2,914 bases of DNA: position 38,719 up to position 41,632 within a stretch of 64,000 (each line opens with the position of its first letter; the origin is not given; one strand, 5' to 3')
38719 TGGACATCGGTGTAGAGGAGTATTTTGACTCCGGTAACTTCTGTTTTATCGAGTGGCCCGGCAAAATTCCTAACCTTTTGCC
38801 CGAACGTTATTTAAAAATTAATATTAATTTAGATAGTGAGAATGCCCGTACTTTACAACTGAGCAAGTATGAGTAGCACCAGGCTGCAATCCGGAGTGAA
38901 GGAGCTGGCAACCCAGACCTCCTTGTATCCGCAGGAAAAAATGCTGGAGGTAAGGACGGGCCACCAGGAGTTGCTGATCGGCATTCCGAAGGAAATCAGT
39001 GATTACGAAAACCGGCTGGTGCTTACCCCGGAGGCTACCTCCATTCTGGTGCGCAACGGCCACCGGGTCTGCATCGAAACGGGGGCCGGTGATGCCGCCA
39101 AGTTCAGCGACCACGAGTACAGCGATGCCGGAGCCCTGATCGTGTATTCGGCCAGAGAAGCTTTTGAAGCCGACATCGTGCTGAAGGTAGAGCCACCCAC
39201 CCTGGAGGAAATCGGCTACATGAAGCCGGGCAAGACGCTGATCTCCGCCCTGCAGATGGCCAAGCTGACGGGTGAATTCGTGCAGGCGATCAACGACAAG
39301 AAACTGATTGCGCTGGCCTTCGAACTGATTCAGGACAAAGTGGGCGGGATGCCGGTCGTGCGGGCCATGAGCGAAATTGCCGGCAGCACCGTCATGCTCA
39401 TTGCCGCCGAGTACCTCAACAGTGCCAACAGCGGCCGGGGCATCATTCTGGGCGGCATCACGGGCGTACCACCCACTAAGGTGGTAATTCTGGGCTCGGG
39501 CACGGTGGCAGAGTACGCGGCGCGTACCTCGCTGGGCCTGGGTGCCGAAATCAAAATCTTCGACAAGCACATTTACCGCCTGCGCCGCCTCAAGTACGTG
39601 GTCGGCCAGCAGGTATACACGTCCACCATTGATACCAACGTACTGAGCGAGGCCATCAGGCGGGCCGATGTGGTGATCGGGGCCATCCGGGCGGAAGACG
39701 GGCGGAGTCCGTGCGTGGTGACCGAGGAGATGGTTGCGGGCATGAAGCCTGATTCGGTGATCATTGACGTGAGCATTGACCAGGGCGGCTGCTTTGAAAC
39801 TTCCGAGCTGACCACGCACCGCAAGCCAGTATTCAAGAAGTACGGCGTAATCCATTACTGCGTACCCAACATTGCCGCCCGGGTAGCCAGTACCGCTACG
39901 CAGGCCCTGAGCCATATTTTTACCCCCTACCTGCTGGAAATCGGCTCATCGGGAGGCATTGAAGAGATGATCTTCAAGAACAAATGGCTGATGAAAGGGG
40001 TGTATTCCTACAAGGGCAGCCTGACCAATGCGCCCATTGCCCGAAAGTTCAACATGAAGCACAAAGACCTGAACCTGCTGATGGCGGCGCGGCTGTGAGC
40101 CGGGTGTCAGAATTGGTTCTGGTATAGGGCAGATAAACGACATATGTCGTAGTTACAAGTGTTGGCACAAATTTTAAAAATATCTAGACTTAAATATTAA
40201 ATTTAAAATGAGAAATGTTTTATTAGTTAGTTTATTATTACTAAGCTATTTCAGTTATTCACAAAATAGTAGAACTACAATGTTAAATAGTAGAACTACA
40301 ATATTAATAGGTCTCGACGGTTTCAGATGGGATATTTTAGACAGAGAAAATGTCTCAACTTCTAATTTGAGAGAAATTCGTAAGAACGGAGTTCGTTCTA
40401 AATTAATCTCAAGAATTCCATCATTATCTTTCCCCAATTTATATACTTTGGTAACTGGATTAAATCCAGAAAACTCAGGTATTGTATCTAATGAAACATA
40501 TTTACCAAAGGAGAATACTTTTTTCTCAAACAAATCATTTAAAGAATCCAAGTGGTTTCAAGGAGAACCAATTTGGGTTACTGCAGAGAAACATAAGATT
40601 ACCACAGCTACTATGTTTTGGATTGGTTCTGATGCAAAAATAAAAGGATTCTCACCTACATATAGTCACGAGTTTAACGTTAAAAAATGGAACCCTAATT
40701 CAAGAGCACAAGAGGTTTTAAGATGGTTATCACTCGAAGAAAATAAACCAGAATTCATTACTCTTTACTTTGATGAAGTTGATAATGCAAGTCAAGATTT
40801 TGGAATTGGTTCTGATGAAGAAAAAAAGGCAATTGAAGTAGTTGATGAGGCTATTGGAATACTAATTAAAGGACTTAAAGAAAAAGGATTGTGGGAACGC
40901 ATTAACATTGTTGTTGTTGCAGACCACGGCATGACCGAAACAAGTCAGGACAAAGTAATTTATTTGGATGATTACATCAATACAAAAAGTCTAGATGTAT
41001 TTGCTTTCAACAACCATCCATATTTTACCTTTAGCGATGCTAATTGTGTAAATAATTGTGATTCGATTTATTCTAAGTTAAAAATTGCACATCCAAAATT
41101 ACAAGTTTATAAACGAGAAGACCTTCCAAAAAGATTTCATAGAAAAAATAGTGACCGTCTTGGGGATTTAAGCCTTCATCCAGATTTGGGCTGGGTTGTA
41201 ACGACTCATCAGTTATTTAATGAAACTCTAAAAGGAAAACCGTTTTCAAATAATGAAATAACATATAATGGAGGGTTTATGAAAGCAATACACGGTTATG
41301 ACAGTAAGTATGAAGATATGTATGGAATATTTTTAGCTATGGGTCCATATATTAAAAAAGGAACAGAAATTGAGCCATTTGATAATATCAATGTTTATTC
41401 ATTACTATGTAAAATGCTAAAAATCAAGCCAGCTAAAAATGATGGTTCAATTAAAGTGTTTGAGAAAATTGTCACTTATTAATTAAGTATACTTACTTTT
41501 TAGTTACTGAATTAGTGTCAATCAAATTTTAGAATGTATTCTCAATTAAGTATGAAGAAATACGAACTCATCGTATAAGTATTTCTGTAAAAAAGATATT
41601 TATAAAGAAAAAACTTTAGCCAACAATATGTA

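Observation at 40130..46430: Integrase-less array of attC-like sites bounding promoterless, AT-rich gene cassettes (CALIN-type)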

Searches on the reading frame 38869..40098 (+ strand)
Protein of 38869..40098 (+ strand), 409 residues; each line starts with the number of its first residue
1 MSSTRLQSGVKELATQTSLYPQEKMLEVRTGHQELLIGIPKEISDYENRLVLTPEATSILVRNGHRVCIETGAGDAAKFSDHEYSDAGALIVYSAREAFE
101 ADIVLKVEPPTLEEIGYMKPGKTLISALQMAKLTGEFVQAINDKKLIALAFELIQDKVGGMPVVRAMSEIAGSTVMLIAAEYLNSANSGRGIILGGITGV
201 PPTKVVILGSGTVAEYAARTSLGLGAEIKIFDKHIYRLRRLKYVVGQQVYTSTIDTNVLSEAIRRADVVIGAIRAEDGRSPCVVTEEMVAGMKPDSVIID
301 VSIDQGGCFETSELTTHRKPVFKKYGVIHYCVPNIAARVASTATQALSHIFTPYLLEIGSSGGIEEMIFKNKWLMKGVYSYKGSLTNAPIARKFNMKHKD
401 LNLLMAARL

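Call 9: search_protein_families(library=pfam, proteins=[window:38869-40098:+], max_evalue=0.01)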
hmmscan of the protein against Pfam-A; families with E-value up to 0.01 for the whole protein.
window:38869-40098:+ (409 aa): 8 families
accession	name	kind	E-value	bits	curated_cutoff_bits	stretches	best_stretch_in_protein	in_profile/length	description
PF01262.27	AlaDh_PNT_C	-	2.1e-65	220.6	23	1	177-387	3-213/214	Alanine dehydrogenase/PNT, C-terminal domain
PF05222.21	AlaDh_PNT_N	-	4.5e-36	124.5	30.4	1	38-171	1-136/136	Alanine dehydrogenase/PNT, N-terminal domain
PF01488.26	Shikimate_DH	-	2.7e-05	24.7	24.3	1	203-302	13-112/138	Shikimate / quinate 5-dehydrogenase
PF03807.23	F420_oxidored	-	0.00013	22.9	21.6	1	204-301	1-91/94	NADP oxidoreductase coenzyme F420-dependent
PF02826.25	2-Hacid_dh_C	-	0.00042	20.2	25.1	1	203-302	37-127/178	D-isomer specific 2-hydroxyacid dehydrogenase, NAD binding domain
PF02882.25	THF_DHG_CYH_C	-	0.0024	17.7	27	1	248-306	62-112/160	Tetrahydrofolate dehydrogenase/cyclohydrolase, NAD(P)-binding domain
PF13241.12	NAD_binding_7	-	0.0032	18.5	22.1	1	203-275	8-71/104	Putative NAD(P)-binding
PF02254.24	TrkA_N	-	0.0062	17.3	23.8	0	205-274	1-71/116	TrkA-N domain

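Call 12: find_encoding_contigs(protein=window:38869-40098:+, flank=10000, max_places=10)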
Protein window:38869-40098:+ (409 aa): 2 contigs read that carry it; 2 places shown.
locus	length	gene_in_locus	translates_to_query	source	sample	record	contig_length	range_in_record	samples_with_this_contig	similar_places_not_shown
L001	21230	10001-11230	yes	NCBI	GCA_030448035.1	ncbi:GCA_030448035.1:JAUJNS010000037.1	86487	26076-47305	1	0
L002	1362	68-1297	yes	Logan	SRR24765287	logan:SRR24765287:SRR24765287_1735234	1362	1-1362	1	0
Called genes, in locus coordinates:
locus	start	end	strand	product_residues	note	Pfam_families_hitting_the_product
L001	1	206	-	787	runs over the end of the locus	PF02706:Wzz (weak), PF13614:AAA_31 (weak)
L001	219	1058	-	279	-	PF02563:Poly_export, PF10531:SLBB, PF22461:SLBB_2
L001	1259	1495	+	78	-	-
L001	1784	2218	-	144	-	PF13648:Lipocalin_4 (weak)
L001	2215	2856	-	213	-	PF13476:AAA_23 (faint), PF13555:AAA_29 (weak), PF00005:ABC_tran, PF13304:AAA_21 (faint)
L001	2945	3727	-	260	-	PF25084:LbH_EIF2B (weak), PF25087:GMPPB_C (weak), PF00132:Hexapep, PF14602:Hexapep_2 (faint), PF25087:GMPPB_C (weak), PF00132:Hexapep, PF13720:Acetyltransf_11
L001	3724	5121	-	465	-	PF03331:LpxC, PF07977:FabA, PF22817:ApeP-like (weak), PF22818:ApeI-like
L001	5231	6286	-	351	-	PF04613:LpxD, PF25084:LbH_EIF2B (weak), PF25087:GMPPB_C (faint), PF00132:Hexapep (weak), PF14602:Hexapep_2 (faint), PF00132:Hexapep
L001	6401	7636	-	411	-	PF19276:HD_assoc_2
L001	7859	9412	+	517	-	PF00072:Response_reg, PF08665:PglZ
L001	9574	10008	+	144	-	PF02367:TsaE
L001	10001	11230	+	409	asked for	PF05222:AlaDh_PNT_N, PF01262:AlaDh_PNT_C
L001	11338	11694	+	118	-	-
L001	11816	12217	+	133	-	PF09346:SMI1_KNR4, PF14568:SUKH_6 (faint)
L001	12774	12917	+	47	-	-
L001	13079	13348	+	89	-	-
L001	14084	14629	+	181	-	PF03544:TonB_C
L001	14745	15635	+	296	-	PF14243:R2K_3, PF18299:R2K_2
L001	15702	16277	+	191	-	PF13428:TPR_14 (faint), PF13432:TPR_16 (faint), PF00515:TPR_1 (weak), PF00515:TPR_1, PF07719:TPR_2 (weak), PF13181:TPR_8 (weak), PF13414:TPR_11, PF13431:TPR_17 (weak), +3 more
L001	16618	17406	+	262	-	PF05139:Erythro_esteras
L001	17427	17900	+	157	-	PF05139:Erythro_esteras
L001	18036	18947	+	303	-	PF18950:DUF5694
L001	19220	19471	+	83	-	-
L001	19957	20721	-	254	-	-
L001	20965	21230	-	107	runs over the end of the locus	PF00303:Thymidylat_synt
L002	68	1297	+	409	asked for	PF05222:AlaDh_PNT_N, PF01262:AlaDh_PNT_C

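Call 97: search_protein_families(library=pfam, proteins=[L001:19957-20721:-], max_evalue=0.1)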
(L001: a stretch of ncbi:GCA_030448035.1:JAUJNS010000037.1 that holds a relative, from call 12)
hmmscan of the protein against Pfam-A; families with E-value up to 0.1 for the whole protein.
L001:19957-20721:- (254 aa): 0 families

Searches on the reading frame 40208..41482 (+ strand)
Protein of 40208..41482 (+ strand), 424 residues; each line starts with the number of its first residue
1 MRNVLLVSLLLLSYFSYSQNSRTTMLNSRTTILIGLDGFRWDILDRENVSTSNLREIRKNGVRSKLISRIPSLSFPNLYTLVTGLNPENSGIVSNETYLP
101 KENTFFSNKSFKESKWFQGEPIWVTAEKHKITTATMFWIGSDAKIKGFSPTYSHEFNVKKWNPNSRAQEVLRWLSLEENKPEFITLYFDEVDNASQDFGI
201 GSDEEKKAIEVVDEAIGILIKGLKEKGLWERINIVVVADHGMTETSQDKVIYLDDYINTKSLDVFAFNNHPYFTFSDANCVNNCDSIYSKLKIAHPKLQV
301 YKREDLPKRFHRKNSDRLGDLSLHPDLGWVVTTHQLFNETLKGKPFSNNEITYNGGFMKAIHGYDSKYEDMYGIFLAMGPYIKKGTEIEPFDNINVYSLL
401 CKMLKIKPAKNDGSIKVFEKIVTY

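Call 9: search_protein_families(library=pfam, proteins=[window:40208-41482:+], max_evalue=0.01)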
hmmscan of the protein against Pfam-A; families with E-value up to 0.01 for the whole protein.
window:40208-41482:+ (424 aa): 4 families
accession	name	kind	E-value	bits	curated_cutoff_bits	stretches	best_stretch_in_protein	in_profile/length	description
PF01663.27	Phosphodiest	-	5.2e-80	270.1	23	1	31-338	1-330/342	Type I phosphodiesterase / nucleotide pyrophosphatase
PF00884.28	Sulfatase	-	1.6e-05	24.9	25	1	31-241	3-242/301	Sulfatase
PF07394.17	DUF1501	-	4.8e-05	23.1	27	1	163-246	226-305/390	Protein of unknown function (DUF1501)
PF01676.23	Metalloenzyme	-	0.00095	19.2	24.3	1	127-247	88-207/252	Metalloenzyme superfamily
